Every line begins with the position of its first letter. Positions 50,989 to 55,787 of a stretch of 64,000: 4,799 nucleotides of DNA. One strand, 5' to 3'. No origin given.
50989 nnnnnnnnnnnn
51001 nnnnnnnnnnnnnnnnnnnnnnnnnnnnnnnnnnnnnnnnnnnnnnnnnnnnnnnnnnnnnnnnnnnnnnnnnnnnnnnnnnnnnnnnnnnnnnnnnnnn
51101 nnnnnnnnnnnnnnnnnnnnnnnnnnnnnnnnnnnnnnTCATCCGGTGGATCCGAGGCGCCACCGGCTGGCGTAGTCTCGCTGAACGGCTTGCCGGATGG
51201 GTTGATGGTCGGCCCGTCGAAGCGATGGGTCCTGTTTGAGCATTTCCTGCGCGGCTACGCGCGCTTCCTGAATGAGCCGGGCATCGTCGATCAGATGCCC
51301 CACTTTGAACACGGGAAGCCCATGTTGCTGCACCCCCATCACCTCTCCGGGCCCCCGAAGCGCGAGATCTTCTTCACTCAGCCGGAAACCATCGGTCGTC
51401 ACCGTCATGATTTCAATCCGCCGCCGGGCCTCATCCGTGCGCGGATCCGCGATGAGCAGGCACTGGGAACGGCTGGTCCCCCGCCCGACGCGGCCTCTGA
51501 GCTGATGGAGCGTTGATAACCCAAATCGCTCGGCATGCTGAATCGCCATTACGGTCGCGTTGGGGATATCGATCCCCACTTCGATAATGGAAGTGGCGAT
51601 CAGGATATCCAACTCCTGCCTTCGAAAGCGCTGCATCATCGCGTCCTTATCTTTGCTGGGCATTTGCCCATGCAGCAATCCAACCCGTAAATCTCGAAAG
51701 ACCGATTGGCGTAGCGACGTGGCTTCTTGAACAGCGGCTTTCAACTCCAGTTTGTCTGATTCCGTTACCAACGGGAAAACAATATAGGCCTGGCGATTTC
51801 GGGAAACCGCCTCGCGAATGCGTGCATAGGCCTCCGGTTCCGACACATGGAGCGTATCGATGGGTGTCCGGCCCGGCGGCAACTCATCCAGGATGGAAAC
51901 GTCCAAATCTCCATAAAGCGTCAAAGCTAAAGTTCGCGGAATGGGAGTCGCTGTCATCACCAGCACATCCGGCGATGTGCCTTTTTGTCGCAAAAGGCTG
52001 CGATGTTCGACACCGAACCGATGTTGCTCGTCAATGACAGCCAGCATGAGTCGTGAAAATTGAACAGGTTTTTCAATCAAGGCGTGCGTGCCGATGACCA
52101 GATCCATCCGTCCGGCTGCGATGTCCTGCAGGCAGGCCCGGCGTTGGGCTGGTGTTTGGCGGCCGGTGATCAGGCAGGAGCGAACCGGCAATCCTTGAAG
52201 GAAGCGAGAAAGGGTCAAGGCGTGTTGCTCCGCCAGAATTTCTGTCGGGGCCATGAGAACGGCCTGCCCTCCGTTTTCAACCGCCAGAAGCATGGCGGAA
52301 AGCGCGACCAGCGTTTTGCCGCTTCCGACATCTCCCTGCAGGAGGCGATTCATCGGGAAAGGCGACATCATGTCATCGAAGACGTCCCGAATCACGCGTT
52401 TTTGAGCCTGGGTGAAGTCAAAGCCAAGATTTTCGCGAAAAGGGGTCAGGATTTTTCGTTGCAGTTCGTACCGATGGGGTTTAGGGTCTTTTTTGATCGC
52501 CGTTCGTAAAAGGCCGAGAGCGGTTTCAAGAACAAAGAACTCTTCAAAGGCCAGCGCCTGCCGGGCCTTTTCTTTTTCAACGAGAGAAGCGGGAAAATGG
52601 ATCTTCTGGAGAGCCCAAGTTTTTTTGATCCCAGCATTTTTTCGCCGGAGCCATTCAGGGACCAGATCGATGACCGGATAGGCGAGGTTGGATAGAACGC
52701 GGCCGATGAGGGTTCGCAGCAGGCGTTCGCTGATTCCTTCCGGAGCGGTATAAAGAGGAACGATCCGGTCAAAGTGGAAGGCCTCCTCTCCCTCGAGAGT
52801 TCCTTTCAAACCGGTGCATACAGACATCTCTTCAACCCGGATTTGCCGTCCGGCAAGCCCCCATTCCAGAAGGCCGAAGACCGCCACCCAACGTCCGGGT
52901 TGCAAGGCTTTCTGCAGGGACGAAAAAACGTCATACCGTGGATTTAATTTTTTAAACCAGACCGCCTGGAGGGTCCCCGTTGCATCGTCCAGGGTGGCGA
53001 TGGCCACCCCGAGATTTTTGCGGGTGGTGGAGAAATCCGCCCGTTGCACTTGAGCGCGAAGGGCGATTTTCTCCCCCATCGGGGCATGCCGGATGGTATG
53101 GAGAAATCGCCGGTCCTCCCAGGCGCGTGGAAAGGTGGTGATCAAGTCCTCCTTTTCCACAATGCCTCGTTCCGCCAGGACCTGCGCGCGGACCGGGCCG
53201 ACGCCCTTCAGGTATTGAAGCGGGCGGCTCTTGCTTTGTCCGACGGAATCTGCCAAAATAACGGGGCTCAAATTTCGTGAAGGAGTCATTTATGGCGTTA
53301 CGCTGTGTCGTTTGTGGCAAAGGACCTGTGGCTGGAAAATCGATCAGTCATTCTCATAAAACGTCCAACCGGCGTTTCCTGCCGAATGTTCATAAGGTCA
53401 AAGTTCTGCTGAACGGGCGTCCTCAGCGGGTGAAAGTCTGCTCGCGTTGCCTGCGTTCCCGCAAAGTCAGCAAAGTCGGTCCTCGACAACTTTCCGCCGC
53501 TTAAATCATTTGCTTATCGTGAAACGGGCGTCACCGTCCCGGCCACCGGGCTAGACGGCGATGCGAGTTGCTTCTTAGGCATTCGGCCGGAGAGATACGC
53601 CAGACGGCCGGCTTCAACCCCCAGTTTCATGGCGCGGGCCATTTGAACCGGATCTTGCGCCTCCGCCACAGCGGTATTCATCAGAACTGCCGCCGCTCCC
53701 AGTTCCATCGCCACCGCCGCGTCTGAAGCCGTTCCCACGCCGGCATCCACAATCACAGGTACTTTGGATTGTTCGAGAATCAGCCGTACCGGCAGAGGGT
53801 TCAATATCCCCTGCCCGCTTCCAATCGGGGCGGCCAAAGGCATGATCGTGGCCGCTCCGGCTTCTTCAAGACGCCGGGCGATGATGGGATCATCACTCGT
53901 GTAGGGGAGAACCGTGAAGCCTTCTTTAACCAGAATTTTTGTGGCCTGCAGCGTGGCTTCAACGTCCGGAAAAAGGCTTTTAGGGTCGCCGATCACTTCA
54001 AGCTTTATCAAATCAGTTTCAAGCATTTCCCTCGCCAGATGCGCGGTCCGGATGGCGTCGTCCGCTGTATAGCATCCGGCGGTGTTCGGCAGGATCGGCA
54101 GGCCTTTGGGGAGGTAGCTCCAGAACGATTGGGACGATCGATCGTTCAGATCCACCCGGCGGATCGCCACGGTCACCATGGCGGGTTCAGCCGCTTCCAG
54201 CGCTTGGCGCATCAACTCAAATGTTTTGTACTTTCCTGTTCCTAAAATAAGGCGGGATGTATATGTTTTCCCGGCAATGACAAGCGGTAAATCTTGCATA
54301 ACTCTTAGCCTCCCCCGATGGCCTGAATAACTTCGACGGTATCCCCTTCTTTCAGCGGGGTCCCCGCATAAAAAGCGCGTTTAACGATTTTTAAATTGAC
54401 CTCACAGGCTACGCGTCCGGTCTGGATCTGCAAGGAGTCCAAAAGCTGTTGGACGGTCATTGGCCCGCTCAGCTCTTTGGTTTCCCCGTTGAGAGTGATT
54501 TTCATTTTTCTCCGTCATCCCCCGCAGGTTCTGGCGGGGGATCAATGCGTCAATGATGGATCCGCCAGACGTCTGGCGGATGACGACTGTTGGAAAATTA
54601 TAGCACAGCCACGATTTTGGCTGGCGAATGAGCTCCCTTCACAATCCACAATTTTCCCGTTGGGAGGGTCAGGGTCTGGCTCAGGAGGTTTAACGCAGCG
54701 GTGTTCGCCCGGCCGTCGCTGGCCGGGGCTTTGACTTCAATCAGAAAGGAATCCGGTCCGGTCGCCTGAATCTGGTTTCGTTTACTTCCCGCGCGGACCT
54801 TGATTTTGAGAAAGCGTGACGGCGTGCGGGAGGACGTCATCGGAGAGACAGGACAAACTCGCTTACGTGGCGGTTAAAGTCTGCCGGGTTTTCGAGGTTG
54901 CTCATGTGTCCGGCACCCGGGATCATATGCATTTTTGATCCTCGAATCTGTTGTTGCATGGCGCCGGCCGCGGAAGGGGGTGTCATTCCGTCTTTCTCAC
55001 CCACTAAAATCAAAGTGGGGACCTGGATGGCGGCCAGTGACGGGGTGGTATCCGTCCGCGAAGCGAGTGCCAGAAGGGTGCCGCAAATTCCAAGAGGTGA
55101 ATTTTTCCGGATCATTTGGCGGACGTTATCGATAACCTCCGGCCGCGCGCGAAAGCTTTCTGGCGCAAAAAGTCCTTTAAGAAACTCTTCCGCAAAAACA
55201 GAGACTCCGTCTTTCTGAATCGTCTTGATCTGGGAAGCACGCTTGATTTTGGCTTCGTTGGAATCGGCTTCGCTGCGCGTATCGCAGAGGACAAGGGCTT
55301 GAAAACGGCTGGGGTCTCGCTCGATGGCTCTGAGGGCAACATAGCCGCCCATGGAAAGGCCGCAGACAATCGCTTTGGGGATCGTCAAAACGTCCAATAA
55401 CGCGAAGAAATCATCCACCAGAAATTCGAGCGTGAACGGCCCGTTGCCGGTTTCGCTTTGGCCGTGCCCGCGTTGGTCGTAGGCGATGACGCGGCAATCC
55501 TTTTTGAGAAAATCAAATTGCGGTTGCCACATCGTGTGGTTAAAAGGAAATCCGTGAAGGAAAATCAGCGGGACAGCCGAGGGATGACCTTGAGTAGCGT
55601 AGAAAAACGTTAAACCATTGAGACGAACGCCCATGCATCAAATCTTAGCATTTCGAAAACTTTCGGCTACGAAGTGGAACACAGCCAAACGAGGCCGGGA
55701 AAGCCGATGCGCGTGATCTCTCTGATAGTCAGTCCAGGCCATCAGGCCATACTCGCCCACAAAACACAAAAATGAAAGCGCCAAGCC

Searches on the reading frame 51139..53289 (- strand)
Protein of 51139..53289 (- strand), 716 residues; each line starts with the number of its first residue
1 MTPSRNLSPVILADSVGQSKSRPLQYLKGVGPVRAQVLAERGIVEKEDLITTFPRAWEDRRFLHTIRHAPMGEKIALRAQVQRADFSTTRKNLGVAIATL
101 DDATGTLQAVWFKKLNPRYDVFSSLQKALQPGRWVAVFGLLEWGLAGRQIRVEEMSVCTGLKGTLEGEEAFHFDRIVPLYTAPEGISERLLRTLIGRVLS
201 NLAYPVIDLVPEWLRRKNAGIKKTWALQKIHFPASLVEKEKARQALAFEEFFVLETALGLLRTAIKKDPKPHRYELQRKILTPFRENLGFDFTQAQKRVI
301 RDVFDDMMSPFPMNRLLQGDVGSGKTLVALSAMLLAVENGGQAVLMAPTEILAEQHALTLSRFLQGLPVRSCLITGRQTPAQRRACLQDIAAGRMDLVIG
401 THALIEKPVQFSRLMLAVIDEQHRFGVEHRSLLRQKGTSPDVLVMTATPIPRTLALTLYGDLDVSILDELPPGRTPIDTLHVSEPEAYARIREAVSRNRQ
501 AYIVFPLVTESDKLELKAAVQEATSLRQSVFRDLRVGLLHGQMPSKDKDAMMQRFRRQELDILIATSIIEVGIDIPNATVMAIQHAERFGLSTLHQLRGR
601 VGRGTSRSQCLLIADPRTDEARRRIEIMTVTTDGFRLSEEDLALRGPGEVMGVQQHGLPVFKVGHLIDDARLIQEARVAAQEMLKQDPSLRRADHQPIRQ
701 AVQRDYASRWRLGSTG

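Call 8: search_protein_families(library=pfam, proteins=[window:51139-53289:-], max_evalue=0.01)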
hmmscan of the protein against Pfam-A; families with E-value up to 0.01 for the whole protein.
window:51139-53289:- (716 aa): 8 families
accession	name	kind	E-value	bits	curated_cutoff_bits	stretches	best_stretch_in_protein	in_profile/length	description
PF00270.35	DEAD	-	6.3e-23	81.8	26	1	293-454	1-164/167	DEAD/DEAH box helicase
PF00271.37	Helicase_C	-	1.1e-22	80.8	23.5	1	496-603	13-108/110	Helicase conserved C-terminal domain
PF17191.10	RecG_wedge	-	1.4e-14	54.5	23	1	24-200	2-160/162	RecG wedge domain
PF19833.4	RecG_dom3_C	-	2.8e-12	46.9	26.8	1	631-702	1-73/87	ATP-dependent DNA helicase RecG, domain 3, C-terminal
PF04851.21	ResIII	-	7.4e-09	36.2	22.5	1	292-449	4-162/164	Type III restriction enzyme, res subunit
PF01336.31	tRNA_anti-codon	-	1.3e-08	35.1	27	1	79-156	5-73/75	OB-fold nucleic acid binding domain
PF22590.2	Cas3-like_C_2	-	1.1e-05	26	27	1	519-604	15-104/106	CRISPR-associated nuclease/helicase Cas3, C-terminal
PF13191.12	AAA_16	-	0.008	17.1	32.6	0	298-390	10-97/167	AAA ATPase domain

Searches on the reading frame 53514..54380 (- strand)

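Call 8: search_protein_families(library=pfam, proteins=[window:53514-54380:-], max_evalue=0.01)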
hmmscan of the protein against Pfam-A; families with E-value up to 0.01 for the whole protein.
window:53514-54380:- (288 aa): 4 families
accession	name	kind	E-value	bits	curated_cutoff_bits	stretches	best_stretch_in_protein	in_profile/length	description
PF05690.20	ThiG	-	2.8e-111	371.2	23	1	35-278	2-247/247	Thiazole biosynthesis protein ThiG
PF00977.27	His_biosynth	-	4.1e-05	23.6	23.6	1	198-246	65-113/228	Histidine biosynthesis protein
PF01070.24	FMN_dh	-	0.0019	17.7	24.9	1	205-236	272-303/350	FMN-dependent dehydrogenase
PF00478.31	IMPDH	-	0.0098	15.4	25.6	0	201-242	202-243/345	IMP dehydrogenase / GMP reductase domain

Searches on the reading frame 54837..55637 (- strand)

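Call 8: search_protein_families(library=pfam, proteins=[window:54837-55637:-], max_evalue=0.01)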
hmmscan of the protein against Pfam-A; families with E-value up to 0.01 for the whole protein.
window:54837-55637:- (266 aa): 8 families
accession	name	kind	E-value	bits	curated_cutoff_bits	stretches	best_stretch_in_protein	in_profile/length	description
PF00561.26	Abhydrolase_1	-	3e-32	112.7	25.8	1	23-251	2-245/245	alpha/beta hydrolase fold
PF12697.13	Abhydrolase_6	-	4.7e-27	96.5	26.3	1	24-255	1-215/217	Alpha/beta hydrolase family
PF12146.15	Hydrolase_4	-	9.8e-21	74.6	27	1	26-247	9-235/239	Serine aminopeptidase, S33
PF03096.20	Ndr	-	7.9e-12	44.9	23.3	1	68-218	80-232/283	Ndr family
PF08386.16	Abhydrolase_4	-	1.1e-06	29.2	21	1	198-263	27-92/103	TAP-like protein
PF00326.27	Peptidase_S9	-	3.6e-06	27.1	22.6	0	88-116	65-93/213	Prolyl oligopeptidase family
PF20408.4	Abhydrolase_11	-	0.001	19.3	27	0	200-245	122-166/193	Alpha/beta hydrolase domain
PF12695.13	Abhydrolase_5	-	0.0012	19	27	0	188-244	84-140/164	Alpha/beta hydrolase family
